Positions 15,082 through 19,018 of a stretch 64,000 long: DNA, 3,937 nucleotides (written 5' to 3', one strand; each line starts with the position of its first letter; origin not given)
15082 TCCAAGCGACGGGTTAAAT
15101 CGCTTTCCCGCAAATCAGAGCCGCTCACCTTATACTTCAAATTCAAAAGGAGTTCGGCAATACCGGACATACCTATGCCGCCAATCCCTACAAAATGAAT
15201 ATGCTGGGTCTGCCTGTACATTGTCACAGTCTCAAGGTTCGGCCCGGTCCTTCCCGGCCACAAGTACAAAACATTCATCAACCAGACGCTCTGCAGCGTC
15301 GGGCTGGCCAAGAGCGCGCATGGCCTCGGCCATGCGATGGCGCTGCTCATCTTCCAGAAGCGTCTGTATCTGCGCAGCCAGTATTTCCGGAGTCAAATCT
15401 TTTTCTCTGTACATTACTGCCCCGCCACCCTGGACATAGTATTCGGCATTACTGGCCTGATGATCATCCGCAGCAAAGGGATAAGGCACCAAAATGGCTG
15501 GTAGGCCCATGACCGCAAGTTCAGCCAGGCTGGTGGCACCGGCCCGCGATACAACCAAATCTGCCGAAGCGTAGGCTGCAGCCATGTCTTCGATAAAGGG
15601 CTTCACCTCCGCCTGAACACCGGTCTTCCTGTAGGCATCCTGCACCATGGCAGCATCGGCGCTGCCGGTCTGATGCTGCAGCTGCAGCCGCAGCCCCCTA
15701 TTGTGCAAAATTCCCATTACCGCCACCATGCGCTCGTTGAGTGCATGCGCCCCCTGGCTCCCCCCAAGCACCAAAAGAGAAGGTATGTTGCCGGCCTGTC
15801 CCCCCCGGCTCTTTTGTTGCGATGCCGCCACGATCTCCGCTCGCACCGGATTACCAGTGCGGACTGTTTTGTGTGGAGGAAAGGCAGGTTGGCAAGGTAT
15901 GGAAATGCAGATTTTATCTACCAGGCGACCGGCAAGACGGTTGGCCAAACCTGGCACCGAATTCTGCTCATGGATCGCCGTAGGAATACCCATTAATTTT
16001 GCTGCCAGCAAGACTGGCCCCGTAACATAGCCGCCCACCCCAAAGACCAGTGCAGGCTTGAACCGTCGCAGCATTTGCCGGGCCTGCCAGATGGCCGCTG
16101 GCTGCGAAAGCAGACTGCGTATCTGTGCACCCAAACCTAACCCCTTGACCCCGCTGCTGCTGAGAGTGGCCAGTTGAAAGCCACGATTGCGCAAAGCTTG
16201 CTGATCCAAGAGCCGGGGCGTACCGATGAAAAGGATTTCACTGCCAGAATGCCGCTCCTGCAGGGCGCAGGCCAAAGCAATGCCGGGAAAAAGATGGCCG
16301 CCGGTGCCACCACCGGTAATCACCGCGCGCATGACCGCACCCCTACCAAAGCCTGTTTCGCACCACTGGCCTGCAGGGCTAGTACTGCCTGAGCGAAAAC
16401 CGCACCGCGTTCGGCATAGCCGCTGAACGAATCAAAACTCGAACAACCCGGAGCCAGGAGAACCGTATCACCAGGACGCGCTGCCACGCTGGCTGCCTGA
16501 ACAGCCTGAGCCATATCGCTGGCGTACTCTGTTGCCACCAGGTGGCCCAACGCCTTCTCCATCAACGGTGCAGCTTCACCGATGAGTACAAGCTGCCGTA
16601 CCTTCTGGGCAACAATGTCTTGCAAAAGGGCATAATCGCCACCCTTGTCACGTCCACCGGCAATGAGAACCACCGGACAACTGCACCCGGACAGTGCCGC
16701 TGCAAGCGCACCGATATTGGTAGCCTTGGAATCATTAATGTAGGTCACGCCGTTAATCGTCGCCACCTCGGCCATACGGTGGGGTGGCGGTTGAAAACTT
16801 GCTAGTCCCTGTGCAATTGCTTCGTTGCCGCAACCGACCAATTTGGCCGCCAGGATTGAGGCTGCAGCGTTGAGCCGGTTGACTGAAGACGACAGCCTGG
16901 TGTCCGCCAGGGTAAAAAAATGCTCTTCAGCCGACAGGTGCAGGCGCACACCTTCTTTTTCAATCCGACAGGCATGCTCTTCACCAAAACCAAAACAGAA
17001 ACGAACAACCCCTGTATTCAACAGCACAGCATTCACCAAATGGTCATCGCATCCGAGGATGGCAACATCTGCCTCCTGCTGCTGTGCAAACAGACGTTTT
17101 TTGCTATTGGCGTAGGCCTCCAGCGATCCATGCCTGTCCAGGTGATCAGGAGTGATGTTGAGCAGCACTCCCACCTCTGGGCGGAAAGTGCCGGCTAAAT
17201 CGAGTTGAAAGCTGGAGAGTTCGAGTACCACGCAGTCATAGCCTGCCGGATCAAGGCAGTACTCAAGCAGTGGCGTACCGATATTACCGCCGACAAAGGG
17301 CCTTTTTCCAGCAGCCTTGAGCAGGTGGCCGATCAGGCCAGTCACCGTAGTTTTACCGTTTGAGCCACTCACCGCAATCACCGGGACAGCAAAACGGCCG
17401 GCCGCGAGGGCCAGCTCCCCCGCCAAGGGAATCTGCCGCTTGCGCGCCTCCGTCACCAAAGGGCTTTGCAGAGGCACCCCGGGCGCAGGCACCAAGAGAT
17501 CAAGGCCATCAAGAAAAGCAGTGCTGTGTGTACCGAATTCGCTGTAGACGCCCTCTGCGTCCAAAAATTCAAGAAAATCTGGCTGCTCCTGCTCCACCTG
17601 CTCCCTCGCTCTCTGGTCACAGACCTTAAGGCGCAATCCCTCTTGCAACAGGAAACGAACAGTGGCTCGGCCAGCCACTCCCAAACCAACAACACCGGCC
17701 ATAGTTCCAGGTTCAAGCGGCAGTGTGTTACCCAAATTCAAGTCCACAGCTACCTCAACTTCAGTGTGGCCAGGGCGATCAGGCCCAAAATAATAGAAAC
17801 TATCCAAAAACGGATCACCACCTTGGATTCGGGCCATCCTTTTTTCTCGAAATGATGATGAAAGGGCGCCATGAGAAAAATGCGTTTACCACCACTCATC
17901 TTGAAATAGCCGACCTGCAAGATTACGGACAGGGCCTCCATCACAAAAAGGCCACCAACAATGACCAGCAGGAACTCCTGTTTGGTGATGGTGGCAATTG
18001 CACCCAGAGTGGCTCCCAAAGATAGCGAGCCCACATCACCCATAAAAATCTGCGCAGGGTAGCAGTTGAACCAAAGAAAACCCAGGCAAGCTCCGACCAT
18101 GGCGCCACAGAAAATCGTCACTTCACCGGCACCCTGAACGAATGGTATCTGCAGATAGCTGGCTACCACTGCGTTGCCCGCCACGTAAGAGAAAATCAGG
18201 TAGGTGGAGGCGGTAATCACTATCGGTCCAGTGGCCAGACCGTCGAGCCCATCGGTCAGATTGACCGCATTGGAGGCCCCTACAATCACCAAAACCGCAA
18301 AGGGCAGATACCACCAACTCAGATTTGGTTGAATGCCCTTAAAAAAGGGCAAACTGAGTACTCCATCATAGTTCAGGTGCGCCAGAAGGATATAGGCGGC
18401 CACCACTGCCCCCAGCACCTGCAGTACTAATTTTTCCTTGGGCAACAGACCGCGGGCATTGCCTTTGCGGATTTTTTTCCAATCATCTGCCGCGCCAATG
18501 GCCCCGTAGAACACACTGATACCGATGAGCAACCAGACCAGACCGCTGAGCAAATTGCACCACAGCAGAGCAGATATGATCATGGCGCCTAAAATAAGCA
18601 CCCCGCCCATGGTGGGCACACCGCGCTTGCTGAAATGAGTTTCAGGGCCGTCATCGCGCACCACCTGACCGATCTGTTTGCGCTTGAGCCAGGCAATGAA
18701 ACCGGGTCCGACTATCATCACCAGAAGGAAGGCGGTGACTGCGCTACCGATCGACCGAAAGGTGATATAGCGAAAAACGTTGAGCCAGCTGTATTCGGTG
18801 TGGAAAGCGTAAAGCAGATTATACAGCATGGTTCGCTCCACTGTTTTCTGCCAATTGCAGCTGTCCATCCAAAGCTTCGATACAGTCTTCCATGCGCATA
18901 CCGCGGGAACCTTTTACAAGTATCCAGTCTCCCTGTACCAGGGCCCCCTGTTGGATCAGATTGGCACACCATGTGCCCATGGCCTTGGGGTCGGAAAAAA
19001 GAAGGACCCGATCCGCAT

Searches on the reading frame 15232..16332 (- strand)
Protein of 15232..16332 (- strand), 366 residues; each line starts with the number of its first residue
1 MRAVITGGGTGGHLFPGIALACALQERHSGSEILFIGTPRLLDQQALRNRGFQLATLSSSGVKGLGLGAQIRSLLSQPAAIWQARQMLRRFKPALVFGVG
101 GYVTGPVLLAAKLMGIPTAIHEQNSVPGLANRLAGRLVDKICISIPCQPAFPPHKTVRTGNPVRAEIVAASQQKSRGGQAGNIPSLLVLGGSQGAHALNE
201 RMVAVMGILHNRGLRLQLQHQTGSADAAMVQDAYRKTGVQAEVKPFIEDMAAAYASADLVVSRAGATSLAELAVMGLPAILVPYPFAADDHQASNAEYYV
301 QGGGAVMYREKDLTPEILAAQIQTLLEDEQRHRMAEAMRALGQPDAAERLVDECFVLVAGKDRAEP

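Call 34: search_protein_families(library=pfam, proteins=[window:15232-16332:-], max_evalue=0.00001)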
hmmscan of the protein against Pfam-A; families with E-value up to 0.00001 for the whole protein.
window:15232-16332:- (366 aa): 3 families
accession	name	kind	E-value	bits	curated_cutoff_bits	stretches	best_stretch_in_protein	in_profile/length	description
PF04101.22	Glyco_tran_28_C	-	8.8e-44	149.9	22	1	186-350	2-166/166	Glycosyltransferase family 28 C-terminal domain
PF03033.26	Glyco_transf_28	-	4.5e-34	117.9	26.2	1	4-142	2-138/139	Glycosyltransferase family 28 N-terminal domain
PF13579.12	Glyco_trans_4_4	-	1.6e-06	29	29.7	1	59-138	37-117/158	Glycosyl transferase 4-like domain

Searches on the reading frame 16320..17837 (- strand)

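Call 34: search_protein_families(library=pfam, proteins=[window:16320-17837:-], max_evalue=0.00001)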
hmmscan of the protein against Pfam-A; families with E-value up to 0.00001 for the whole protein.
window:16320-17837:- (505 aa): 3 families
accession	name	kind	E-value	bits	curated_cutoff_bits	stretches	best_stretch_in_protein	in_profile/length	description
PF08245.18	Mur_ligase_M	-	8.1e-30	104.7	24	1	156-331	1-200/200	Mur ligase middle domain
PF02875.26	Mur_ligase_C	-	1.4e-13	52.2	28.4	1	353-463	1-125/127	Mur ligase, glutamate ligase domain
PF21799.2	MurD-like_N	-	4.8e-13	49.6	27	1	49-140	5-88/88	Mur ligase MurD-like, N-terminal domain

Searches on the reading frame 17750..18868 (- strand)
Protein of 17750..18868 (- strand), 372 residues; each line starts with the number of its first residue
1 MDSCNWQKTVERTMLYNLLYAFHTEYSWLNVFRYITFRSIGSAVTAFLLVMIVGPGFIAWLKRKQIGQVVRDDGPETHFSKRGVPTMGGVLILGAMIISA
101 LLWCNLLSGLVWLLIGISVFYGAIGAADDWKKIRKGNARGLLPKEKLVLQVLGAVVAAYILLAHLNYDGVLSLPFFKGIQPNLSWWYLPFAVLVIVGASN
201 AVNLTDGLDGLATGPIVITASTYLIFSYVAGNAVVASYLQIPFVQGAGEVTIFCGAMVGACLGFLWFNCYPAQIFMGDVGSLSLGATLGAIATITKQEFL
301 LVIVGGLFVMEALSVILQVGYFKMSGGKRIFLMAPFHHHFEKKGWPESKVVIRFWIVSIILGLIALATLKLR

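Call 34: search_protein_families(library=pfam, proteins=[window:17750-18868:-], max_evalue=0.00001)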
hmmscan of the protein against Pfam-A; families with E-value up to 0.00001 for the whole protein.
window:17750-18868:- (372 aa): 1 family
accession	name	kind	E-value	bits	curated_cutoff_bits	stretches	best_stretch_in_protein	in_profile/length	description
PF00953.26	Glycos_transf_4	-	1.5e-35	123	27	1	112-294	2-158/160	Glycosyl transferase family 4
